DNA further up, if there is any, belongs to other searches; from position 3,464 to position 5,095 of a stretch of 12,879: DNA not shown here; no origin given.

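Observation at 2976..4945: Translationally coupled zinc-ribbon protein and FinO/ProQ-like RNA chaperone operon, with a candidate terminator-ended RNA nearby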

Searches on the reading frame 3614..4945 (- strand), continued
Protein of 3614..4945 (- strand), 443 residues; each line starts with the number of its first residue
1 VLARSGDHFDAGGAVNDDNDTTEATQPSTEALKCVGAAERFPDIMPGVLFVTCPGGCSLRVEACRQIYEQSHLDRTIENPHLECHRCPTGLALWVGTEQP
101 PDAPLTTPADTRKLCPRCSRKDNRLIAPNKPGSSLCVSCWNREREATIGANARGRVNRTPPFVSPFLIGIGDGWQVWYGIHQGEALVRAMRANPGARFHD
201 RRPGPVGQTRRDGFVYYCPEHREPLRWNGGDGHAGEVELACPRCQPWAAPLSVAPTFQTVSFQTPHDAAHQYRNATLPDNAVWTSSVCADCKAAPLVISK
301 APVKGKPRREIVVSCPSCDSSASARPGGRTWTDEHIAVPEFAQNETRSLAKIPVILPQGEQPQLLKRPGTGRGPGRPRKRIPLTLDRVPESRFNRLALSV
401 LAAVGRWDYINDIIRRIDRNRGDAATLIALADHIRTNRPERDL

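Call 50: search_dna_similar(query=window:3617-4903:-, collection=plasmids, mode=protein, max_rows=40, rows=spread, max_evalue=0.001)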
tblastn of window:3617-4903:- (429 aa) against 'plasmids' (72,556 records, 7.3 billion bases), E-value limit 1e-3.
Records with a match: 39; places in all: 43; records where one place covers at least 80% of the query: 30.
Best place of each record, by identity: >=99% 1; 95-99% 6; 90-95% 12; 60-80% 5; <60% 15.
By first word of the organism name: Escherichia 15; Enterobacter 9; Citrobacter 8; Klebsiella 2; Serratia 2; Kosakonia 1; Yersinia 1; Atlantibacter 1.
By predicted mobility (MOB-suite, as given by PLSDB): non-mobilizable 38; conjugative 1.
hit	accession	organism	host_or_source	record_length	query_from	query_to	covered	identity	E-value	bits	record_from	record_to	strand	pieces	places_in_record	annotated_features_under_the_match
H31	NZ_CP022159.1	Escherichia coli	water,wastewater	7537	1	429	100%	99.8%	0e+0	781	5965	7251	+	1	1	hypothetical protein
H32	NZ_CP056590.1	Citrobacter freundii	culture,Freshwater sample from ...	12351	1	429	100%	96.3%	0e+0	749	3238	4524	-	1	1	hypothetical protein | ProQ/FINO family protein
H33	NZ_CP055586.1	Citrobacter freundii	culture,Freshwater sample from ...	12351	1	429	100%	96.3%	0e+0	749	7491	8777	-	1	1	hypothetical protein | ProQ/FINO family protein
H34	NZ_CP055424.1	Citrobacter freundii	culture,Wastewater effluent sample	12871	1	429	100%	95.3%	0e+0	743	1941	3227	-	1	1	hypothetical protein | ProQ/FINO family protein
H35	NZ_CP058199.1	Enterobacter roggenkampii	culture,Wastewater influent sample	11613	1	429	100%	95.1%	0e+0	740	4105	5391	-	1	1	hypothetical protein | ProQ/FINO family protein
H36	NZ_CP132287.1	Citrobacter youngae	whole organism,sewage sludge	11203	1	429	100%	95.1%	0e+0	740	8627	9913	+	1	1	hypothetical protein | ProQ/FINO family protein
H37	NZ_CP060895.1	Escherichia coli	Homo sapiens,sputum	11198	1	429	100%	94.9%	0e+0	738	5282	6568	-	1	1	hypothetical protein | ProQ/FINO family protein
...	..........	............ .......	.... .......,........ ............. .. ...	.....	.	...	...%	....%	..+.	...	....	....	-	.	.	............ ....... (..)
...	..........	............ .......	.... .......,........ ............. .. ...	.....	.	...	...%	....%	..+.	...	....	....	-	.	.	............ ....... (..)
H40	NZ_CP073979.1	Escherichia coli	Poultry,pure culture,Cloacal sample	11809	1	429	100%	94.9%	0e+0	738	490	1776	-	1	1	hypothetical protein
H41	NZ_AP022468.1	Enterobacter roggenkampii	-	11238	1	429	100%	94.9%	0e+0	738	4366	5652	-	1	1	hypothetical protein | ProQ/FINO family protein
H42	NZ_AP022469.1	Enterobacter roggenkampii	-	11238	1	429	100%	94.9%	0e+0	738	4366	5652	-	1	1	hypothetical protein | ProQ/FINO family protein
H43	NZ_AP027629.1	Escherichia coli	Homo sapiens,whole organism,feces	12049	1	429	100%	94.9%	0e+0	738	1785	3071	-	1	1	hypothetical protein | ProQ/FINO family protein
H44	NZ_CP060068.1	Escherichia coli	Homo sapiens,isolate,feces from healthy ...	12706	1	429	100%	94.6%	0e+0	736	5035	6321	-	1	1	hypothetical protein | ProQ/FINO family protein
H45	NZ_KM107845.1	Escherichia coli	Homo sapiens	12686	1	429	100%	94.6%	0e+0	736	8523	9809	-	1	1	hypothetical protein (x2)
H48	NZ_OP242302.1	Escherichia coli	Homo sapiens,stool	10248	1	429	100%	77.6%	0e+0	605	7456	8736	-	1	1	hypothetical protein | ProQ/FINO family protein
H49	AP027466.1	Escherichia coli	Homo sapiens,whole organism,feces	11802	1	429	100%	77.1%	2e-179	620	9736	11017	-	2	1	hypothetical protein (x2)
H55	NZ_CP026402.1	Escherichia coli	-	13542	16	420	94%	35.2%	8e-52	194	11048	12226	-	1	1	hypothetical protein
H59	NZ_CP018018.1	Kosakonia radicincitans DSM 16656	winter wheat,phyllosphere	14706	14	410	93%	34.0%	2e-47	181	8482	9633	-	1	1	hypothetical protein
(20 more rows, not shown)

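Call 52: get_annotated_region(hit=H55, flank=20000)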
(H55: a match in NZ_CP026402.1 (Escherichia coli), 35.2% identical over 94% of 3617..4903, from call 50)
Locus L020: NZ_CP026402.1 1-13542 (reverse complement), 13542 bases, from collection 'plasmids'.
description: Escherichia coli strain ECONIH4 plasmid pECO-e618, complete sequence
organism: Escherichia coli (NCBI taxid 562)
taxonomy: Bacteria; Pseudomonadota; Gammaproteobacteria; Enterobacterales; Enterobacteriaceae; Escherichia; Escherichia coli
host: -; source: -; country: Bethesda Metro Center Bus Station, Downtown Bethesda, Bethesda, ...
typing (MOB-suite, as given by PLSDB): non-mobilizable
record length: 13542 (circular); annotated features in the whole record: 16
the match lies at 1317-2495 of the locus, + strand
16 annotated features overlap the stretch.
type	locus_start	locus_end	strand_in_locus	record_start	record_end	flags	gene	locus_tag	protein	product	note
CDS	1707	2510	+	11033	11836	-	-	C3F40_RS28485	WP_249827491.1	hypothetical protein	-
CDS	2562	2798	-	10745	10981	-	-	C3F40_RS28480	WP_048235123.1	hypothetical protein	-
CDS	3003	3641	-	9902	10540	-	-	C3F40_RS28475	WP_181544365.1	hypothetical protein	-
CDS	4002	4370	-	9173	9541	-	-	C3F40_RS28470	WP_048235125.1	hypothetical protein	-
CDS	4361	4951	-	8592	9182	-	-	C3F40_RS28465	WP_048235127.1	hypothetical protein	-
CDS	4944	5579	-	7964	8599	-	-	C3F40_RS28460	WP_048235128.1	hypothetical protein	-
CDS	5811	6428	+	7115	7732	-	-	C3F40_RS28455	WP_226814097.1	recombinase family protein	GO:0006310 - DNA recombination [Evidence IEA]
CDS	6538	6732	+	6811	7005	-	-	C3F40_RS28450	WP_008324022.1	hypothetical protein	-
CDS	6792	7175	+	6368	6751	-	-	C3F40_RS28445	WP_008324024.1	hypothetical protein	-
CDS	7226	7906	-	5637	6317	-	-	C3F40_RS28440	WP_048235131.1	hypothetical protein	-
CDS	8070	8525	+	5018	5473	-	-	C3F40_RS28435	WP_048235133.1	helix-turn-helix domain-containing protein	-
CDS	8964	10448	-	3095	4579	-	-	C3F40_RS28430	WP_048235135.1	DUF5906 domain-containing protein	-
CDS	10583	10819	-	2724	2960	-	-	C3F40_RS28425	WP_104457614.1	hypothetical protein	-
CDS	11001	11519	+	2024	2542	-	-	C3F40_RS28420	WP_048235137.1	ribbon-helix-helix protein, CopG family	-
CDS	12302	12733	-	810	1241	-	-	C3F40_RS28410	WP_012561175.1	hypothetical protein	-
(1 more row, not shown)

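Call 53: get_annotated_region(hit=H59, flank=20000)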
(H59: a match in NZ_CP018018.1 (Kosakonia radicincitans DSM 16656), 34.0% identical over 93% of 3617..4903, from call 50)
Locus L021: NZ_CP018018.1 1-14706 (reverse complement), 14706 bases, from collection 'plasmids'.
description: Kosakonia radicincitans DSM 16656 plasmid pKrDSM16656S, complete sequence
organism: Kosakonia radicincitans DSM 16656 (NCBI taxid 1177180)
taxonomy: Bacteria; Pseudomonadota; Gammaproteobacteria; Enterobacterales; Enterobacteriaceae; Kosakonia; Kosakonia radicincitans; Kosakonia radicincitans DSM 16656
host: -; source: winter wheat,phyllosphere; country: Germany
typing (MOB-suite, as given by PLSDB): non-mobilizable
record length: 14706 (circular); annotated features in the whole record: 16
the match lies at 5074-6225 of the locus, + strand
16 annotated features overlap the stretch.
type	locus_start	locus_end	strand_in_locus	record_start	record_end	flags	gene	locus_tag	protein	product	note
CDS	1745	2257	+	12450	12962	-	-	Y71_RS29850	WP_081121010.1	ribbon-helix-helix domain-containing protein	-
CDS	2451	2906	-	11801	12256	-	-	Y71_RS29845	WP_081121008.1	hypothetical protein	-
CDS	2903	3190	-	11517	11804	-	-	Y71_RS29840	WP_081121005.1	hypothetical protein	-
CDS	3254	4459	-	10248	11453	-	-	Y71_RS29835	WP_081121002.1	AAA family ATPase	-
CDS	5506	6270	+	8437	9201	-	-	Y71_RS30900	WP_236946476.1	hypothetical protein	-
CDS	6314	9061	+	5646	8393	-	-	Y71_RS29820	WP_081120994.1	lytic transglycosylase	-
CDS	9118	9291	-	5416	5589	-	-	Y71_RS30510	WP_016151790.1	hypothetical protein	-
CDS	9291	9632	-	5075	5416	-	-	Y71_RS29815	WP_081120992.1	hypothetical protein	-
CDS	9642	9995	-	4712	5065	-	-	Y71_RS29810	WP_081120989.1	hypothetical protein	-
CDS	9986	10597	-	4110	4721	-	-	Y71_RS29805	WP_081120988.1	hypothetical protein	-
CDS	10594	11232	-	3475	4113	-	-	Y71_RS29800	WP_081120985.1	hypothetical protein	-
CDS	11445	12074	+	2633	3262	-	-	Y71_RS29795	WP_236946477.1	recombinase family protein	GO:0006310 - DNA recombination [Evidence IEA]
CDS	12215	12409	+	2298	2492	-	-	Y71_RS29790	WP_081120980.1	hypothetical protein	-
CDS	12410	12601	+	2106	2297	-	-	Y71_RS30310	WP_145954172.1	hypothetical protein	-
CDS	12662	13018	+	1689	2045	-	-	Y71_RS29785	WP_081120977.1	hypothetical protein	-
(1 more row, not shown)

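Call 54: get_annotated_region(hit=H38, flank=20000)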
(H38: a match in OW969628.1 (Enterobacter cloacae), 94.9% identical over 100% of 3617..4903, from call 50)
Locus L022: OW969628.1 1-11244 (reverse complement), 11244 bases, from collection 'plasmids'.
description: Enterobacter cloacae isolate 732 genome assembly, plasmid: P4
organism: Enterobacter cloacae (NCBI taxid 550)
taxonomy: Bacteria; Pseudomonadota; Gammaproteobacteria; Enterobacterales; Enterobacteriaceae; Enterobacter; Enterobacter cloacae
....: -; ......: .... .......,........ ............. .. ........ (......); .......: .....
typing (MOB-suite, as given by PLSDB): non-mobilizable
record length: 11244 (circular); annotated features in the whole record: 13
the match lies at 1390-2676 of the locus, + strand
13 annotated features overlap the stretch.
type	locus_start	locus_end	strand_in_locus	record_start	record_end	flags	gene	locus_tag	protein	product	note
CDS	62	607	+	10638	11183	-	-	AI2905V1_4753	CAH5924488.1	hypothetical protein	-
CDS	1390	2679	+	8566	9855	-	-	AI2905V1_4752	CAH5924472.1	hypothetical protein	-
CDS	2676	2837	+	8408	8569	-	-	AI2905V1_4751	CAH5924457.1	hypothetical protein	-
CDS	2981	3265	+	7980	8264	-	-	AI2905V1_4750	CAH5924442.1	hypothetical protein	-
CDS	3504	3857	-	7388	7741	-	-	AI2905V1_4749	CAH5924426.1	hypothetical protein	-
CDS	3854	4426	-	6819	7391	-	-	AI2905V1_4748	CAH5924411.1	hypothetical protein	-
CDS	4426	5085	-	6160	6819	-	-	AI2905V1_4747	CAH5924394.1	hypothetical protein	-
CDS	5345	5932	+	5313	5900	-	-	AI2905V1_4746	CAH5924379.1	DNA-invertase hin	-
CDS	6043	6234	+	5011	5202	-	-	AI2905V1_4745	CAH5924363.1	hypothetical protein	-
CDS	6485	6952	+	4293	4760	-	-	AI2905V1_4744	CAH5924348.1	hypothetical protein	-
CDS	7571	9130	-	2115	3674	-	-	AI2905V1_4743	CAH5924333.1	hypothetical protein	-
CDS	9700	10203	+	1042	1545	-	-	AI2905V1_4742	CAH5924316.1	hypothetical protein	-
CDS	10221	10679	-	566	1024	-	-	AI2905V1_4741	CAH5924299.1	hypothetical protein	-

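Call 57: predict_structure(alignment_id=A3)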
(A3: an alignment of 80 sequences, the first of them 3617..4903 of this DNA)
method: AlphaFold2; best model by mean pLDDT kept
length: 429 residues; sequences in the alignment: 80
mean_pLDDT: 81.4   pTM: 0.62
mean pLDDT of the five models: 81.4, 80.2, 80.0, 79.5, 78.0
residues with pLDDT >= 90: 199; 70-90: 135; 50-70: 47; < 50: 48
segments of 3 or more residues with pLDDT < 50: 1-6, 339-376, 427-429
pLDDT, mean of each block of 10 residues (from residue 1): 50 83 95 92 93 91 88 86 60 74 87 81 94 94 91 94 95 92 94 90 97 75 94 95 96 94 91 96 91 88 95 69 61 61 42 44 41 51 83 87 81 86 59
secondary structure, 60 per line:
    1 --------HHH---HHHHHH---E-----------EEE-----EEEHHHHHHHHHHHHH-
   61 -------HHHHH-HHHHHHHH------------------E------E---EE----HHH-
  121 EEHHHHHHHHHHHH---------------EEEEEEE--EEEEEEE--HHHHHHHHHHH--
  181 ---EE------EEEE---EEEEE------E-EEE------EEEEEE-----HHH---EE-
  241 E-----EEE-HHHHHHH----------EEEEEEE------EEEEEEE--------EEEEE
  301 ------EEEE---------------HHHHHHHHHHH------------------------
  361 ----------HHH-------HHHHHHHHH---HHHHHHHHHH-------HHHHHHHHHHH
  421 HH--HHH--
elements in order: H15-20 E36-38 E44-46 H47-59 H68-72 H74-81 H123-134 E150-156 E159-165 H168-178 E192-195 E199-203 E212-214 E221-226 E247-249 H251-257 E268-274 E281-287 E296-300 E307-310 H326-336 H381-389 H393-402 H410-422

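Call 65: fold_search(model_id=the predicted structure, library=viral)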
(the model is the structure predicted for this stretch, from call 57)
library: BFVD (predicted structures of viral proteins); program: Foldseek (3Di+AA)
matches with E <= 10: 265; with E <= 0.001: 0
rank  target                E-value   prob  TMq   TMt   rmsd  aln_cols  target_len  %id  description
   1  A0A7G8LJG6            2.7e-02  1.00  0.14  0.55   3.6        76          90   32  (no name in the UniProt tables at hand)
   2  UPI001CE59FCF         1.5e-01  0.13  0.12  0.18  22.1       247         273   12  (no name look-up for this kind of identifier)
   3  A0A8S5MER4            2.1e-01  0.87  0.11  0.53  14.3        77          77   16  TFIIB zinc-binding [Siphoviridae sp. ctS1E53]
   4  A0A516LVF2            2.1e-01  0.30  0.10  0.29  18.9       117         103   14  (no name in the UniProt tables at hand)
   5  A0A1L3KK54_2          2.9e-01  0.04  0.10  0.05  30.5       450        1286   13  (no name in the UniProt tables at hand)
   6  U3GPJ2                3.1e-01  0.06  0.09  0.10  25.6       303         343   10  IE-B [Suid betaherpesvirus 2]
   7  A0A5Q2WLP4            3.2e-01  0.47  0.09  0.34  18.4       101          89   15  Uncharacterized protein [Microbacterium phage Wesak]
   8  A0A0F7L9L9            3.2e-01  0.21  0.09  0.26  23.2       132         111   14  Uncharacterized protein [uncultured marine virus]
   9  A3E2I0                4.3e-01  0.41  0.10  0.40  13.3        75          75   19  (no name in the UniProt tables at hand)
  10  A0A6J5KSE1            5.0e-01  0.05  0.10  0.10  26.8       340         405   14  Uncharacterized protein [uncultured Caudovirales phage]
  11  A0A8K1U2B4            5.0e-01  0.04  0.09  0.07  29.4       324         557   11  Uncharacterized protein [Riboviria sp.]
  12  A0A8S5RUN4            5.9e-01  0.38  0.10  0.30  13.7        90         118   12  (no name in the UniProt tables at hand)
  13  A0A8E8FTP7            5.9e-01  0.20  0.07  0.10  19.5       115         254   19  ORF4 [Bemisia tabaci negevirus 1]
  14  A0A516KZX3            6.6e-01  0.07  0.07  0.11  20.4       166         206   13  (no name in the UniProt tables at hand)
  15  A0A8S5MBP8            7.4e-01  0.08  0.10  0.08  17.5       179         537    8  Uncharacterized protein (Fragment) [Siphoviridae sp. ctG7D9]
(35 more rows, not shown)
